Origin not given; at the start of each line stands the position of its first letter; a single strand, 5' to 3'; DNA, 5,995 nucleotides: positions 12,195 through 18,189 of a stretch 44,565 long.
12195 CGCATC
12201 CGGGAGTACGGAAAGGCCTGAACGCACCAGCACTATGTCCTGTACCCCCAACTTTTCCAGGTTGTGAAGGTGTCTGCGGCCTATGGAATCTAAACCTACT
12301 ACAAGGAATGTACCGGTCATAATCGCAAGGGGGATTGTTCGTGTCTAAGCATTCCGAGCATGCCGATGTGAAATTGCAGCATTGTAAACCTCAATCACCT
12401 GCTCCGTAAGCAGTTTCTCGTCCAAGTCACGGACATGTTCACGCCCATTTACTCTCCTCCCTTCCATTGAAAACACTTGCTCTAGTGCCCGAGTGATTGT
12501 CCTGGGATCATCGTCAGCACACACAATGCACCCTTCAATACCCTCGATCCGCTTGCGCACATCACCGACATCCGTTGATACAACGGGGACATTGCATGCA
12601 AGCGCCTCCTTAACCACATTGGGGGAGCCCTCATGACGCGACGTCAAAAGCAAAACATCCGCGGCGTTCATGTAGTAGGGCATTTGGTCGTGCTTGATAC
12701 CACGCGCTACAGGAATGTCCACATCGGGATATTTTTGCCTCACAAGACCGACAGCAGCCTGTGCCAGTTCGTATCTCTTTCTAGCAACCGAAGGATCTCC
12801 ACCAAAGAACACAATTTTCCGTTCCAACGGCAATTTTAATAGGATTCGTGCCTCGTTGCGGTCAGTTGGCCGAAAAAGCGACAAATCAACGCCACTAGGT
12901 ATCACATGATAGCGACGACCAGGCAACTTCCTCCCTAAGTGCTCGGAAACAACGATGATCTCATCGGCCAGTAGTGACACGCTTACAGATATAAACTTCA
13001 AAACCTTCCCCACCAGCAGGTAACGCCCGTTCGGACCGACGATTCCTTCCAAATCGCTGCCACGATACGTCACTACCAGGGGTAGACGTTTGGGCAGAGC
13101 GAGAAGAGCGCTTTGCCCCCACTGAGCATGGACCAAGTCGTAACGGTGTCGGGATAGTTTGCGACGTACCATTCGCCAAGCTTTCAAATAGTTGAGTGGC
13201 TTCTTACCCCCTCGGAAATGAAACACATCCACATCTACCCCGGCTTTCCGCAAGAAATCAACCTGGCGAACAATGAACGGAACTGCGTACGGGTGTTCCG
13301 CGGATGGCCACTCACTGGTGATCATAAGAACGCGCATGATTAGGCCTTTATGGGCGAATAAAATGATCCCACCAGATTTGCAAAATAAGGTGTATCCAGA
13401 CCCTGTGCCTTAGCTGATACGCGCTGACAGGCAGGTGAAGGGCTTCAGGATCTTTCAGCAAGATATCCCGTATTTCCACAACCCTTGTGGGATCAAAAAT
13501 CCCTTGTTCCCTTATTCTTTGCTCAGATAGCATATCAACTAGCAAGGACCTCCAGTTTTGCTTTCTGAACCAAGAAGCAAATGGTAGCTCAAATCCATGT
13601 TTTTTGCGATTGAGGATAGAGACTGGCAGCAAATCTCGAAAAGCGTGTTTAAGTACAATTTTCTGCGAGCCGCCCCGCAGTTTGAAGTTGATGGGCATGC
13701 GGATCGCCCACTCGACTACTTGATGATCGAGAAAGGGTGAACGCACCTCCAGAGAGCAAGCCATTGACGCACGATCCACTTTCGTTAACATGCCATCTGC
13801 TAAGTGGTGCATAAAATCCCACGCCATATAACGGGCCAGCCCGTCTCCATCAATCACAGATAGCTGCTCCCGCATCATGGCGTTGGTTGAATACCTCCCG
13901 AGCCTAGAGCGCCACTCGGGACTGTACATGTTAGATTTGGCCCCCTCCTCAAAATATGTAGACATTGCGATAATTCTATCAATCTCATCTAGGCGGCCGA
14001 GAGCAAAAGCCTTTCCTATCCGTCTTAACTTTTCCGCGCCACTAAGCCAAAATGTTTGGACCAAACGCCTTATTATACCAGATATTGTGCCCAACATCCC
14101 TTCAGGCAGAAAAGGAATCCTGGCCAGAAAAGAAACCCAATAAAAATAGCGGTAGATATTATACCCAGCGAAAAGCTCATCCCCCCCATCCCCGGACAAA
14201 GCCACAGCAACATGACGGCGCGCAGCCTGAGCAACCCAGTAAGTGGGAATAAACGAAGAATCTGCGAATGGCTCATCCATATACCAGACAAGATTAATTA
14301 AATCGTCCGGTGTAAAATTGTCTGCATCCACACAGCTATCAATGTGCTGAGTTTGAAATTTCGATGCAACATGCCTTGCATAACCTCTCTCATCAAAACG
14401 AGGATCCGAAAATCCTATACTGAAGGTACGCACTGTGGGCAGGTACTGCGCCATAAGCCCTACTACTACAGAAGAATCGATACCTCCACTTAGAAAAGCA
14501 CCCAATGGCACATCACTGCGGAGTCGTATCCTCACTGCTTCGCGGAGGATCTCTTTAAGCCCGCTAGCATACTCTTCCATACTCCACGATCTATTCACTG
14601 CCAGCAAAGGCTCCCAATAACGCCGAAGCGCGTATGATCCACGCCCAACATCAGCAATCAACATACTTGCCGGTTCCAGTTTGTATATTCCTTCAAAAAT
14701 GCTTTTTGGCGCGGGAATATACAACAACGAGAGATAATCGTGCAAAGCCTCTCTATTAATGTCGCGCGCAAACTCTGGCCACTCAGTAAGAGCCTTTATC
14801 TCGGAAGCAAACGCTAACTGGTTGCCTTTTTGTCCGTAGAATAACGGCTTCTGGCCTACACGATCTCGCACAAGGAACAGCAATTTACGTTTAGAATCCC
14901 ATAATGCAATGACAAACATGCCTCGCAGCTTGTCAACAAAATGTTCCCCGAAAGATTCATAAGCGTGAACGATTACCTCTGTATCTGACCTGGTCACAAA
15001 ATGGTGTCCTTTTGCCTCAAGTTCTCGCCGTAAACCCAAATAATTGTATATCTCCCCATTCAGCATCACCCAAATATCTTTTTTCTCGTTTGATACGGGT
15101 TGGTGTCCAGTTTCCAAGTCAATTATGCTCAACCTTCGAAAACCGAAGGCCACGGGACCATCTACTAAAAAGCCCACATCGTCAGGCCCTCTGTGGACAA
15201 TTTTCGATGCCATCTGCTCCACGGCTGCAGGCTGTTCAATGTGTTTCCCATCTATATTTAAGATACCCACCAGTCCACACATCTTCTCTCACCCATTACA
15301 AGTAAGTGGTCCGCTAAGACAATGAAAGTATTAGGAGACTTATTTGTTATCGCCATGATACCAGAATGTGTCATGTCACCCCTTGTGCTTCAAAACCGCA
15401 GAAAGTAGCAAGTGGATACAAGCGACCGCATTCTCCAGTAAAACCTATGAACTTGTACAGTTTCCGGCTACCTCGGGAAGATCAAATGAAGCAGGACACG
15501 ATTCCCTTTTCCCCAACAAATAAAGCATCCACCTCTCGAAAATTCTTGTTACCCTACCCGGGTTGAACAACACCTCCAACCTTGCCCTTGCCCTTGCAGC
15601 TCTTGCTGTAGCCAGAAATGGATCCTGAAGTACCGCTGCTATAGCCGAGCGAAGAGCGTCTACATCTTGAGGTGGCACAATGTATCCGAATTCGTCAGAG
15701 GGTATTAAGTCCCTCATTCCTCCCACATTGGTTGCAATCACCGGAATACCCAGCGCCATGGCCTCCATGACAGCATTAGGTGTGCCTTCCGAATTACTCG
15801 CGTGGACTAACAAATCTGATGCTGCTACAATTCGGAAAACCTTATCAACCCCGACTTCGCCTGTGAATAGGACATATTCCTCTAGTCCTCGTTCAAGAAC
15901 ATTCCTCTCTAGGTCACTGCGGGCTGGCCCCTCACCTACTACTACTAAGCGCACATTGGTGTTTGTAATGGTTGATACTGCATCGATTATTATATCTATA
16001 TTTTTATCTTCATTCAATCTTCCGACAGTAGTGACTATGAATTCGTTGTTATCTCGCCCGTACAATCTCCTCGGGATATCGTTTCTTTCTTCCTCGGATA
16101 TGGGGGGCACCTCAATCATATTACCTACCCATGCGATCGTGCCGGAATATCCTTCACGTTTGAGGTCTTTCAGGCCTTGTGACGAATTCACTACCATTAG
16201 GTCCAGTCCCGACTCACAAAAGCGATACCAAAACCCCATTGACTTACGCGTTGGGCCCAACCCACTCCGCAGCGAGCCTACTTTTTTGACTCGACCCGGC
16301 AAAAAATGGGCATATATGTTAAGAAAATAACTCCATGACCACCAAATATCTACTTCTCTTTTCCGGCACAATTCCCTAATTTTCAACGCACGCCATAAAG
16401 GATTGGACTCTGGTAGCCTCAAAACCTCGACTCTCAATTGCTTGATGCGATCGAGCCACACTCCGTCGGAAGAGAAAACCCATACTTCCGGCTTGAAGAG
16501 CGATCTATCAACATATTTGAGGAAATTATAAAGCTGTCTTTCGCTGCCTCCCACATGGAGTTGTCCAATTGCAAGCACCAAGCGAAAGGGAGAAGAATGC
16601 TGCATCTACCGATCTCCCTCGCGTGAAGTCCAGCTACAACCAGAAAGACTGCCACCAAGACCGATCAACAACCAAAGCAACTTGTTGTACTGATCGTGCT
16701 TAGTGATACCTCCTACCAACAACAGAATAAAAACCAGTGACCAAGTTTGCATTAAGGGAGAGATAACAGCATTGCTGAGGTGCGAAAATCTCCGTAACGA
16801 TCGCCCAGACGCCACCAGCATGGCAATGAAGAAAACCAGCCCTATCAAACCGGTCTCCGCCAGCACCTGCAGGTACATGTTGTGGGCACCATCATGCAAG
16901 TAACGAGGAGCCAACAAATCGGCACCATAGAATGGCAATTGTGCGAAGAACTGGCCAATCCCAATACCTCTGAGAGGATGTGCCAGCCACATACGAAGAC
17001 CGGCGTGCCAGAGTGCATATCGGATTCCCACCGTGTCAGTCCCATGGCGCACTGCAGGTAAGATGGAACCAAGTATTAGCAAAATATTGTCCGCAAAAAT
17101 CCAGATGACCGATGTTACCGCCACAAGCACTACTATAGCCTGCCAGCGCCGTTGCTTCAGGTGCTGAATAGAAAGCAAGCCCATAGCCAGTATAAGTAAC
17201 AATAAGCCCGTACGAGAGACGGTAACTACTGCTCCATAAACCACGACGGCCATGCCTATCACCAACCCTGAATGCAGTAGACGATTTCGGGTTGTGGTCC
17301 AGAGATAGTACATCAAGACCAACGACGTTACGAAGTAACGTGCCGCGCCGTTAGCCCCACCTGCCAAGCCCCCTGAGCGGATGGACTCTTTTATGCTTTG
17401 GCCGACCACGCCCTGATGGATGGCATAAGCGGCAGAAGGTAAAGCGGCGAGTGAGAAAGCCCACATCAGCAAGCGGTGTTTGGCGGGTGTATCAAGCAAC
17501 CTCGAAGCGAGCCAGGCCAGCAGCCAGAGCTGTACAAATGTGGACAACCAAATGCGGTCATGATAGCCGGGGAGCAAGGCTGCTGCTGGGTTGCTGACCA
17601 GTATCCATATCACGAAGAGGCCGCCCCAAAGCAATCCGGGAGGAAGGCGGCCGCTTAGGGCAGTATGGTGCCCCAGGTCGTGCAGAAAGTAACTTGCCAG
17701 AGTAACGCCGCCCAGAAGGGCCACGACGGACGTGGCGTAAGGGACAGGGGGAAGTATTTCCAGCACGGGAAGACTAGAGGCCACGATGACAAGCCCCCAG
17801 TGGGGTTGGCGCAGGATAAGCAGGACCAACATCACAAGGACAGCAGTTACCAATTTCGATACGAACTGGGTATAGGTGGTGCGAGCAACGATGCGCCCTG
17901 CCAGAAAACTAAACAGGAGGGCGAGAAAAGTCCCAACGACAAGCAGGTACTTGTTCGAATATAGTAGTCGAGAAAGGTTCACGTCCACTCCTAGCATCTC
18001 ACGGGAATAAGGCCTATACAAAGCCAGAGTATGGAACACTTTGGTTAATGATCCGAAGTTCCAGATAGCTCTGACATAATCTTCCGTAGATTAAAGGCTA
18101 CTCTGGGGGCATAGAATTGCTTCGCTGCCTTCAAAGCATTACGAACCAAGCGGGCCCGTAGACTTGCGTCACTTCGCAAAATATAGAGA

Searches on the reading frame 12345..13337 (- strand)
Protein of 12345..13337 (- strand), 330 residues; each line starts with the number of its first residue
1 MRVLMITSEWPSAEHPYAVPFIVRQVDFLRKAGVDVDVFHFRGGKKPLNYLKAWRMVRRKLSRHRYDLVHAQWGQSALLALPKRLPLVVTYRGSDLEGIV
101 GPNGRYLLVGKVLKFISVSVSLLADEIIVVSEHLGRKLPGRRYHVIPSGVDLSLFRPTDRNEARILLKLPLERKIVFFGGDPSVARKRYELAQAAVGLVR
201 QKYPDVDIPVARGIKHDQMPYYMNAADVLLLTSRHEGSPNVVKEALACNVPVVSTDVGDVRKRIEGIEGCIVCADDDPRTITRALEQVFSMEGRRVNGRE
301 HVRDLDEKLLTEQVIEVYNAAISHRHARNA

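Call 61: search_protein_families(library=ncbifam, proteins=[window:12345-13337:-], max_evalue=0.001)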
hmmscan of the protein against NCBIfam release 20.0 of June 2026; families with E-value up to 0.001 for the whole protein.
window:12345-13337:- (330 aa): 21 families
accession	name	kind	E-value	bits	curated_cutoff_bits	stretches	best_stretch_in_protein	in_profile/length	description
NF047684.1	TeichurnBiosyTuaC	equivalog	1.5e-26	93.2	550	3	212-309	276-369/391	teichuronic acid biosynthesis protein TuaC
TIGR03088.1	stp2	hypoth_equivalog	9.9e-18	64.3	409.05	1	216-319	263-367/374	TIGR03088 family PEP-CTERM/XrtA system glycosyltransferase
TIGR04047.1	MSMEG_0565_glyc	hypoth_equivalog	2.5e-12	46.6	259.85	1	206-295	258-345/373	MSMEG_0565 family glycosyltransferase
NF053787.1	GlcN_PG_synth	equivalog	4.3e-12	45.5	480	1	141-302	164-339/361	N-acetylglucosaminyl phosphatidylglycerol synthase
NF041876.1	EPS_EpsE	equivalog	5.8e-12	45.5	400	1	213-295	283-365/389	exopolysaccharide biosynthesis GT4 family glycosyltransferase EpsE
TIGR03449.1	mycothiol_MshA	equivalog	2.8e-11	43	462.5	2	217-322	295-404/406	D-inositol-3-phosphate glycosyltransferase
NF038229.1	Glyco4_Geo_Pelo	equivalog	1e-08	34.6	400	1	214-260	226-272/338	GPMC system family 4 glycosyltransferase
TIGR03999.1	thiol_BshA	equivalog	8.1e-08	31.6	273.7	1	216-320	263-368/375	N-acetyl-alpha-D-glucosaminyl L-malate synthase BshA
NF012034.0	PRK15490.1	equivalog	7.2e-07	28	813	1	219-281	466-526/578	Vi polysaccharide biosynthesis glycosyltransferase TviE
NF038011.1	PelF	equivalog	7.3e-07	28.6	100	1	223-268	381-426/489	GT4 family glycosyltransferase PelF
NF011726.0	PRK15179.1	equivalog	1.3e-06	27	733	1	219-291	585-659/694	Vi polysaccharide biosynthesis protein TviE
NF050063.1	ProtGlycPglJ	equivalog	4.3e-06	26.2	500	1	217-295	256-336/363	N-acetylgalactosamine-N,N'-diacetylbacillosaminyl-diphospho-undecaprenol 4-alpha-N-acetylgalactosaminyltransferase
TIGR02149.1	glgA_Coryne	subfamily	6.5e-06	25.5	302.4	0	214-281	272-341/391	glycogen synthase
TIGR04348.1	TIGR04348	equivalog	1e-05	24.8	300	1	215-257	202-244/310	selenoneine biosynthesis selenosugar synthase SenB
TIGR04063.1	stp3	hypoth_equivalog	2.2e-05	23.5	442.05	0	213-304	277-377/397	TIGR04063 family PEP-CTERM/XrtA system glycosyltransferase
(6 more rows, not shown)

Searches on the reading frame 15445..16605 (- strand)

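Call 19: search_protein_families(library=pfam, proteins=[window:15445-16605:-], max_evalue=0.0001)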
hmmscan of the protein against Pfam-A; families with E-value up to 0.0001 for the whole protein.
window:15445-16605:- (386 aa): 5 families
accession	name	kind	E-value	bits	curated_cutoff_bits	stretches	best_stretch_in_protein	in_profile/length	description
PF00534.26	Glycos_transf_1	-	1.9e-37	128.9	26.4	1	182-340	9-170/172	Glycosyl transferases group 1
PF13692.12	Glyco_trans_1_4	-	1.5e-35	123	27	1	189-328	2-142/142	Glycosyl transferases group 1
PF20706.3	GT4-conflict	-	2.2e-11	43.8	26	1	166-344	177-373/385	Family 4 Glycosyltransferase in conflict systems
PF13439.12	Glyco_transf_4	-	1.1e-05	26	28.5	1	18-163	1-165/170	Glycosyltransferase Family 4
PF13524.12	Glyco_trans_1_2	-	2.1e-05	25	25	1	217-344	14-130/144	Glycosyl transferase-like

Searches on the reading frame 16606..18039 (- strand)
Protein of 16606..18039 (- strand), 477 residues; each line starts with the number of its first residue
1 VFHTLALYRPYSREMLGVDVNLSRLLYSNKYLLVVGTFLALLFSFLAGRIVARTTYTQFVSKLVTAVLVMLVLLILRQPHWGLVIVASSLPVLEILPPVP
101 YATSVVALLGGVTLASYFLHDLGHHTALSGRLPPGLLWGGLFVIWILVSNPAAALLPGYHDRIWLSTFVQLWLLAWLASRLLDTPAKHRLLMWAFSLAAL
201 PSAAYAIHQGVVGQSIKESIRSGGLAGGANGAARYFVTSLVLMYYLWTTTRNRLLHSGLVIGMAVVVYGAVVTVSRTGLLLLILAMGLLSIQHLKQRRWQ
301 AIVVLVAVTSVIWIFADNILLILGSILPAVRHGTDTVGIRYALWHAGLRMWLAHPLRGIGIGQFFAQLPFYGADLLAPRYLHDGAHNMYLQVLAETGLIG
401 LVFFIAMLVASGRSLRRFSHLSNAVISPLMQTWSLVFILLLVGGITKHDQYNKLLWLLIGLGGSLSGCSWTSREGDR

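Call 19: search_protein_families(library=pfam, proteins=[window:16606-18039:-], max_evalue=0.0001)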
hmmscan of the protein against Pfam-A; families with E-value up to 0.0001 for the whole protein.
window:16606-18039:- (477 aa): 1 family
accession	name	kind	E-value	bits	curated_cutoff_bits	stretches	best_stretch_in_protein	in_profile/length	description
PF04932.20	Wzy_C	-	1.7e-21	77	31.7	1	262-405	2-149/149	O-Antigen ligase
